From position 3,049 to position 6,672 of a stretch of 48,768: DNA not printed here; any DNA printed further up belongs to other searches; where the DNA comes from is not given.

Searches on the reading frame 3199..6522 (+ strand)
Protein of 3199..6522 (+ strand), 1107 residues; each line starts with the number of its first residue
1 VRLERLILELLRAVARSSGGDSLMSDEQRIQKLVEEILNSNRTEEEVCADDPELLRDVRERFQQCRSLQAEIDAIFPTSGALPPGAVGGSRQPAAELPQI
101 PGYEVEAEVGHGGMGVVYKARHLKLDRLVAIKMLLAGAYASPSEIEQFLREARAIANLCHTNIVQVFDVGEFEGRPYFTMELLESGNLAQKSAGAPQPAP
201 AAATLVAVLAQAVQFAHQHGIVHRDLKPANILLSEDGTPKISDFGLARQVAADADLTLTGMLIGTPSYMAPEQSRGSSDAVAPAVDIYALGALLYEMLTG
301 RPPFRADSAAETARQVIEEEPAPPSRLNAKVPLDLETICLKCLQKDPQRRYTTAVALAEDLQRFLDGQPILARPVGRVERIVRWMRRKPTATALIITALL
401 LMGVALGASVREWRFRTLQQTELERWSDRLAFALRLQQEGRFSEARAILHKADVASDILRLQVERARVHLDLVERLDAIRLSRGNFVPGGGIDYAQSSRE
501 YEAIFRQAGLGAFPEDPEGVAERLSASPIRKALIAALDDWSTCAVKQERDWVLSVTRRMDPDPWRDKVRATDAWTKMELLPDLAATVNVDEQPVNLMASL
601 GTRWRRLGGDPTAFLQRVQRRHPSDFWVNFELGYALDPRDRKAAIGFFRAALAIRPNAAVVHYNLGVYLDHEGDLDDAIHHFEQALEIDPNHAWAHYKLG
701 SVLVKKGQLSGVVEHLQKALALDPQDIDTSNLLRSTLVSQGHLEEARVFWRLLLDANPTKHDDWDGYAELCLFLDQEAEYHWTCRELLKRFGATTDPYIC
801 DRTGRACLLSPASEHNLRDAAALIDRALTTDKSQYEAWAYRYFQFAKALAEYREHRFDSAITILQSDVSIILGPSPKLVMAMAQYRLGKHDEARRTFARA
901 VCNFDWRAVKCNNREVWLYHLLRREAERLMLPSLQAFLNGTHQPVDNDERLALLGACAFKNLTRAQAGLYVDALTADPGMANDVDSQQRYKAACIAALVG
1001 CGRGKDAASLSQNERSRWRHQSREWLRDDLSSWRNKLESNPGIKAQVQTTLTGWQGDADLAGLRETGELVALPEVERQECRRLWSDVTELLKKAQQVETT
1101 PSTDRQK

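Call 49: search_protein_families(library=ncbifam, proteins=[window:3199-6522:+], max_evalue=1e-8)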
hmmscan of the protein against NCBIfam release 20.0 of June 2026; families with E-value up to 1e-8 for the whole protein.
window:3199-6522:+ (1107 aa): 13 families
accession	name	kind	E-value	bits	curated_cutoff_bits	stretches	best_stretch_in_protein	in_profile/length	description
NF033483.0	PknB_PASTA_kin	equivalog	3.2e-88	297.2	450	1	103-375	9-279/563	Stk1 family PASTA domain-containing Ser/Thr kinase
NF052427.1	StpK7MSMEG_1200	equivalog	3.9e-57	194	900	1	103-422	9-325/601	serine/threonine protein kinase StpK7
NF047741.1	antiphage_MADS6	equivalog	3.8e-44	151.2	460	2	200-366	299-462/612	methylation-associated defense system protein kinase MAD6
NF009651.0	PRK13184.1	equivalog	4.3e-39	134.2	839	1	103-369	4-295/932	serine/threonine-protein kinase PknD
NF053615.1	SerThrKinAfsKStmc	equivalog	4.6e-34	118.2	1300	1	100-354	12-258/809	protein serine/threonine kinase AfsK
TIGR03903.1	TOMM_kin_cyc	equivalog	8e-34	116.7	705.75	1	128-361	5-244/1267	TOMM system kinase/cyclase fusion protein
NF038150.1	lanthi_synth_IV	equivalog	5.7e-29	101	650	1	103-363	191-455/851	class IV lanthionine synthetase LanL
NF033442.0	BREX_PglW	equivalog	1.7e-23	82.4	990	1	204-364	316-486/1391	BREX system serine/threonine kinase PglW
TIGR02917.1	PEP_TPR_lipo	equivalog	6.8e-20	70.6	312.2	1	617-747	761-891/899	XrtA/PEP-CTERM system TPR-repeat protein PrsT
NF040959.1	MamA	equivalog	1.5e-18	67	200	1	613-748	58-194/204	magnetosome protein MamA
NF038151.1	lanthi_synth_III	equivalog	4.2e-15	55.2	575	1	93-316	213-443/833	class III lanthionine synthetase LanKC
TIGR02521.1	type_IV_pilW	equivalog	4.6e-15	55.8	154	1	640-749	80-191/234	type IV pilus biogenesis/stability protein PilW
NF033762.1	social_mot_Tgl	equivalog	1.9e-09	37.2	225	1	658-747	30-120/252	social motility TPR repeat lipoprotein Tgl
